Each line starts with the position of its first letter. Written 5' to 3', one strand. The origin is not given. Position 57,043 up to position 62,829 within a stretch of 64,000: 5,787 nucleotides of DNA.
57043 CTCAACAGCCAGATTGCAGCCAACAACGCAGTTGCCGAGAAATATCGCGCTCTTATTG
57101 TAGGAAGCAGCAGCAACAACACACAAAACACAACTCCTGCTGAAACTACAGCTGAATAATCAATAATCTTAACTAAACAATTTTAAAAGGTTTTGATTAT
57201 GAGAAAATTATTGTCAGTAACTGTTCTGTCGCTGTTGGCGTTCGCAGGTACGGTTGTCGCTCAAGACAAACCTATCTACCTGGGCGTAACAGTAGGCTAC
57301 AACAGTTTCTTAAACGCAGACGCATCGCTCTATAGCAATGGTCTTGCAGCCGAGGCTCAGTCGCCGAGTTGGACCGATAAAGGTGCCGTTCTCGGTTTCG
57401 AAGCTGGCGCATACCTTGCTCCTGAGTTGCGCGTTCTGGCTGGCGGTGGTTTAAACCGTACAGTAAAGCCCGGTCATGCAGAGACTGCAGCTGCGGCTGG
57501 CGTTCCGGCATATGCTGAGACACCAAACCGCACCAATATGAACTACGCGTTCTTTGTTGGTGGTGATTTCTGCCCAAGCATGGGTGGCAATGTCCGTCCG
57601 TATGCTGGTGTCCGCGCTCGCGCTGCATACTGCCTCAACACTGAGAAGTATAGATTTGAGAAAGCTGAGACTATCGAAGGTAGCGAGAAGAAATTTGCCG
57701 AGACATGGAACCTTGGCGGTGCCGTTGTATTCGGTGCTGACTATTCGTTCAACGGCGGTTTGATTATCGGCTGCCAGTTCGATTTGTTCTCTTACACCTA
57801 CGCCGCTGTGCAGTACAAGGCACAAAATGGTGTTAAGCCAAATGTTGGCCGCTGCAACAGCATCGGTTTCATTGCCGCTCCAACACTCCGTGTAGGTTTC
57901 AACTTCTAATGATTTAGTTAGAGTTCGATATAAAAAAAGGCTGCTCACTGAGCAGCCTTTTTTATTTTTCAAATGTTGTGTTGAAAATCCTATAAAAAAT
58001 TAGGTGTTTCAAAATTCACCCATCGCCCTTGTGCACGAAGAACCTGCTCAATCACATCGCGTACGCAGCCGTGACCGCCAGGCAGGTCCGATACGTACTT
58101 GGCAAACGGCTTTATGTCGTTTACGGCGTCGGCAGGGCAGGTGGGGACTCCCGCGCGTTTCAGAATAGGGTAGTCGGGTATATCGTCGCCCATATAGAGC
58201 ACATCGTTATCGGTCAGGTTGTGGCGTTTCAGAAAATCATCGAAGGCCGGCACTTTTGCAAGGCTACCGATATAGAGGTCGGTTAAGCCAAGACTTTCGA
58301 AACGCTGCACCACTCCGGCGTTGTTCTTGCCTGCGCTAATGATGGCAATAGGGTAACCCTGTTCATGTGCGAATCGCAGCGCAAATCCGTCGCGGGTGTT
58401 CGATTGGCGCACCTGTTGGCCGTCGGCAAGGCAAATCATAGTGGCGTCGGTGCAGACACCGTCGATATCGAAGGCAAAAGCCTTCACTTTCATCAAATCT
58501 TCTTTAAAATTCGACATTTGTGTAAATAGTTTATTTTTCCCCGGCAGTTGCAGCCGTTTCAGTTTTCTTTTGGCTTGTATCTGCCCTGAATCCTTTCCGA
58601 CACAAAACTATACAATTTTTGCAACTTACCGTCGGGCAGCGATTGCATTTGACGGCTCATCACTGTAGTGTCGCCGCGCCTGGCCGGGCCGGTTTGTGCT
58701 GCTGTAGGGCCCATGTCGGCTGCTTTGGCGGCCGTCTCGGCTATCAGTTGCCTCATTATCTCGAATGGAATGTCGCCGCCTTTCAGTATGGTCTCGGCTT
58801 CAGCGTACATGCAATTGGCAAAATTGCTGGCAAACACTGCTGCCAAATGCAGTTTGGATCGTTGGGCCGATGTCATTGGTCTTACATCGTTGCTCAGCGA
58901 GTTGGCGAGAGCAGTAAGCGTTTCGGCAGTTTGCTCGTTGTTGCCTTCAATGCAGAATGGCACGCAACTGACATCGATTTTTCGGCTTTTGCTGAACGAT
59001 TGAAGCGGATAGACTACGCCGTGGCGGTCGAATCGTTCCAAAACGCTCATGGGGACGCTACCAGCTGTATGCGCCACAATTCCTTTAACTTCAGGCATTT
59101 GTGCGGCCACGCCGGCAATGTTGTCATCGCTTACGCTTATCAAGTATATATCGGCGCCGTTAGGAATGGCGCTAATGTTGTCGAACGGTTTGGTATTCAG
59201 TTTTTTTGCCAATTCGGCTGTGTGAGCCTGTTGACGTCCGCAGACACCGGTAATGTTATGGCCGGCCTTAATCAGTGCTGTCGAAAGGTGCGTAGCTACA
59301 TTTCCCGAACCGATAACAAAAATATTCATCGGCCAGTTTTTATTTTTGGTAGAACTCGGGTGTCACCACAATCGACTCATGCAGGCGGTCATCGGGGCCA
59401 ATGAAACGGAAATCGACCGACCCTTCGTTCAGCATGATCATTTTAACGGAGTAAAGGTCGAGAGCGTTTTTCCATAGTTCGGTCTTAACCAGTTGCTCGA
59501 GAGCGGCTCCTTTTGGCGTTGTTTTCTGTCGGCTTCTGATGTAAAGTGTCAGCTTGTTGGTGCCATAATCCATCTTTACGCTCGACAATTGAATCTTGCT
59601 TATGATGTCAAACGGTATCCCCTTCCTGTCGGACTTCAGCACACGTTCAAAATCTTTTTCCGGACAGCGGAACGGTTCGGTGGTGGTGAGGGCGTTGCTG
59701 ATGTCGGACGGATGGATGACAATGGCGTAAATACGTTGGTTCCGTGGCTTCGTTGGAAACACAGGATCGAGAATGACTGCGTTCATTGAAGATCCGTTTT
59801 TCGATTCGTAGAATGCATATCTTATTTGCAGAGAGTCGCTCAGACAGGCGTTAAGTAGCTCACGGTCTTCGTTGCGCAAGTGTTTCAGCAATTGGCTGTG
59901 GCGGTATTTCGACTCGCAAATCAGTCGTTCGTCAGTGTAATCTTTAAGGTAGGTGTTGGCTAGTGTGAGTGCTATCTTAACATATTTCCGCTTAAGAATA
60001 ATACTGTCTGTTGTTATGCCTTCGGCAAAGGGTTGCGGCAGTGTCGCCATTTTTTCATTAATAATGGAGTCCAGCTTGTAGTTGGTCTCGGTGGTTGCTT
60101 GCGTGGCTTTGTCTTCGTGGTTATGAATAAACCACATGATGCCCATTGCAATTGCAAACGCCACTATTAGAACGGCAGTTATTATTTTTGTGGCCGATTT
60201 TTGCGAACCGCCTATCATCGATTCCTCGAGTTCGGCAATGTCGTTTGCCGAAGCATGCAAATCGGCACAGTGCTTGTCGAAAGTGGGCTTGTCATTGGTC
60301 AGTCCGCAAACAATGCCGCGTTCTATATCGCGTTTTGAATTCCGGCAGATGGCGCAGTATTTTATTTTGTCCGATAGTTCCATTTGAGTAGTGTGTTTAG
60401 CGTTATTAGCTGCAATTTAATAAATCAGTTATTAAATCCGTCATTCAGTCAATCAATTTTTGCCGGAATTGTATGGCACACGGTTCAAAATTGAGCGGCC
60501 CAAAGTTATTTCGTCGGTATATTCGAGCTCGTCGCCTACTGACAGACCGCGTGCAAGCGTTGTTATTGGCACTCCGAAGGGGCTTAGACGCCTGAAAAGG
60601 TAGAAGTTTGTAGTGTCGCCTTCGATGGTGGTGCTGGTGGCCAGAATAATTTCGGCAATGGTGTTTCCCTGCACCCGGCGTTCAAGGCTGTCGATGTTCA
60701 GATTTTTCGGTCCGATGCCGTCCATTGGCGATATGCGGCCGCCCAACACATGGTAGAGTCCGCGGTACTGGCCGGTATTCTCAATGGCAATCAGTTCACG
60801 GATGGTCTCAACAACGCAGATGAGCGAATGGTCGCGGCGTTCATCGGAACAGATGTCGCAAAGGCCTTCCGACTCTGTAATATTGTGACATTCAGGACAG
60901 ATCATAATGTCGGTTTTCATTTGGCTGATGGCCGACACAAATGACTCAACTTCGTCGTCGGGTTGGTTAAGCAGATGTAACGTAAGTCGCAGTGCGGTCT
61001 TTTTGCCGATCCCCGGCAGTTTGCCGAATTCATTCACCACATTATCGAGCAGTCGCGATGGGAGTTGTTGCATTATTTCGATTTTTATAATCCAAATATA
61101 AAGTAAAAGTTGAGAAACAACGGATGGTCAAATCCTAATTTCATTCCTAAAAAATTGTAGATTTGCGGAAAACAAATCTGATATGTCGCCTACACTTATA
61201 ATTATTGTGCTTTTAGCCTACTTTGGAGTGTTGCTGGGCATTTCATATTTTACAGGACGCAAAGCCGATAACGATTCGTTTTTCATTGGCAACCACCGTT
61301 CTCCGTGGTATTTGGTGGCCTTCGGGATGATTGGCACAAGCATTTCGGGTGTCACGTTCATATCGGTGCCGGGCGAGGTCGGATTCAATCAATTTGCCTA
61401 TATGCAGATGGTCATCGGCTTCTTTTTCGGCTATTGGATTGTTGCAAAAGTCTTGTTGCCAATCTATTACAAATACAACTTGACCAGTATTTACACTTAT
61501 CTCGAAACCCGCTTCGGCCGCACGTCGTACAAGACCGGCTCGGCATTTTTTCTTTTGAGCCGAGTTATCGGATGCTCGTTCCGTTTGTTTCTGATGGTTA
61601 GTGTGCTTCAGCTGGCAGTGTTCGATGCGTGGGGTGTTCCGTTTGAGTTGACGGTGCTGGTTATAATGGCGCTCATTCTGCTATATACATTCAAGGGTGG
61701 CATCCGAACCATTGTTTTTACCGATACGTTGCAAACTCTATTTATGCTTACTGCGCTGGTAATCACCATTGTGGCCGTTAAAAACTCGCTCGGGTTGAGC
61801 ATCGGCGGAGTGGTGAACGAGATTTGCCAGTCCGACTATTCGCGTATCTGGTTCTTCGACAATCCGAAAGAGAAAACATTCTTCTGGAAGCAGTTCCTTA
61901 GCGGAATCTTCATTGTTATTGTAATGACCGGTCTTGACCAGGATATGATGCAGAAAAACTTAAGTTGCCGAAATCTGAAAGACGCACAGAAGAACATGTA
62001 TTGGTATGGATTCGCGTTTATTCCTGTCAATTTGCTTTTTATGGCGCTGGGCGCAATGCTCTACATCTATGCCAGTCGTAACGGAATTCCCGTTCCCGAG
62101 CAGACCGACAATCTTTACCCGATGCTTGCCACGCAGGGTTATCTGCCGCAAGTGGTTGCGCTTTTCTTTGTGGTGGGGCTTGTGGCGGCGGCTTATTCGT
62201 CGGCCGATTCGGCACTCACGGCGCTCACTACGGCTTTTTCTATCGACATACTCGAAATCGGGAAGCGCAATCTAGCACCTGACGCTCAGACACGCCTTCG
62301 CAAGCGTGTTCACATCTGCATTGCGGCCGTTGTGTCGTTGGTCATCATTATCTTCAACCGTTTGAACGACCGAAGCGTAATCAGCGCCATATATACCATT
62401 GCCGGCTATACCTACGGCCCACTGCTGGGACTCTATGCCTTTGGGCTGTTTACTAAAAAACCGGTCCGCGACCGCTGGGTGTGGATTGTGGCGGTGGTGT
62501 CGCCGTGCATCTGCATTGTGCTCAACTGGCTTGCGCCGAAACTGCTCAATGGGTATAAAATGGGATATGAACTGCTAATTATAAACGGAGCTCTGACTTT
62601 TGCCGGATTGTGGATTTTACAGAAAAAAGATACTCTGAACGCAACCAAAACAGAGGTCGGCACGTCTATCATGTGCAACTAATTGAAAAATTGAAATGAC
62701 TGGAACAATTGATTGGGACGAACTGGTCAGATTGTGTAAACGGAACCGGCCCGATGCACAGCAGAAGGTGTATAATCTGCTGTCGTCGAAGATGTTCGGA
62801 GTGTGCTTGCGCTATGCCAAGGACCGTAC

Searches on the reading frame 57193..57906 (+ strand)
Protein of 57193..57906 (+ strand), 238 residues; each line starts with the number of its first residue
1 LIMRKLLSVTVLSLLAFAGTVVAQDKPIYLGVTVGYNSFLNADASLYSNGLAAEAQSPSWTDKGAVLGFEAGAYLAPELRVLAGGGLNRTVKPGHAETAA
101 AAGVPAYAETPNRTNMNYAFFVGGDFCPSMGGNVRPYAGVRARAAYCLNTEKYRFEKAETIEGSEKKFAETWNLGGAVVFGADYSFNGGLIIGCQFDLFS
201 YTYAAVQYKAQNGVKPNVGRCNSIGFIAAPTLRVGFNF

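Call 66: search_protein_families(library=pfam, proteins=[window:57193-57906:+], max_evalue=0.00001)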
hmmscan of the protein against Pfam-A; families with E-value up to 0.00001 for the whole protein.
window:57193-57906:+ (238 aa): 1 family
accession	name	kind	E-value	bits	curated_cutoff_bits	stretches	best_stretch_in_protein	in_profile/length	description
PF16961.11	OmpA_like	-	7.1e-28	98.2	26.6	1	54-238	4-195/195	Putative OmpA-OmpF-like porin family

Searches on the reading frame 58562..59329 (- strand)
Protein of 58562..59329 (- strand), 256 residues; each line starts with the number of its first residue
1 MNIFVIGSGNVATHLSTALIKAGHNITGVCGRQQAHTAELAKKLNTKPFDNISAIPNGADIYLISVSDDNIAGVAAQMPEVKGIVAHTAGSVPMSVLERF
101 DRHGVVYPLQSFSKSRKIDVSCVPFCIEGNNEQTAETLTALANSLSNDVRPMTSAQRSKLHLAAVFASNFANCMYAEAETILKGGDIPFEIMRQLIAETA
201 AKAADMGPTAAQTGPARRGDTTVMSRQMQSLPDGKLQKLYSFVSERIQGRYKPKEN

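Call 66: search_protein_families(library=pfam, proteins=[window:58562-59329:-], max_evalue=0.00001)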
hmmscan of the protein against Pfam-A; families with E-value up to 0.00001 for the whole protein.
window:58562-59329:- (256 aa): 3 families
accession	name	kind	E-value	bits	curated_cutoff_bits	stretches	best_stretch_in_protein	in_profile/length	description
PF10728.14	DUF2520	-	2.4e-36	124.7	25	1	123-247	1-125/125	Domain of unknown function (DUF2520)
PF10727.15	Rossmann-like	-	6.4e-09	36.1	23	1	3-106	17-125/131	Rossmann-like domain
PF03807.23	F420_oxidored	-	7.7e-09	36.5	21.6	1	3-79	2-83/94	NADP oxidoreductase coenzyme F420-dependent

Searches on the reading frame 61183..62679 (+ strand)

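Call 66: search_protein_families(library=pfam, proteins=[window:61183-62679:+], max_evalue=0.00001)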
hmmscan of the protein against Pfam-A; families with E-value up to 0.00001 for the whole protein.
window:61183-62679:+ (499 aa): 1 family
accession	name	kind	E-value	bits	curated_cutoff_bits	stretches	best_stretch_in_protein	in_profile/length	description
PF00474.23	SSF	-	9.7e-28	97.6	22.8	1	33-426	1-393/406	Sodium:solute symporter family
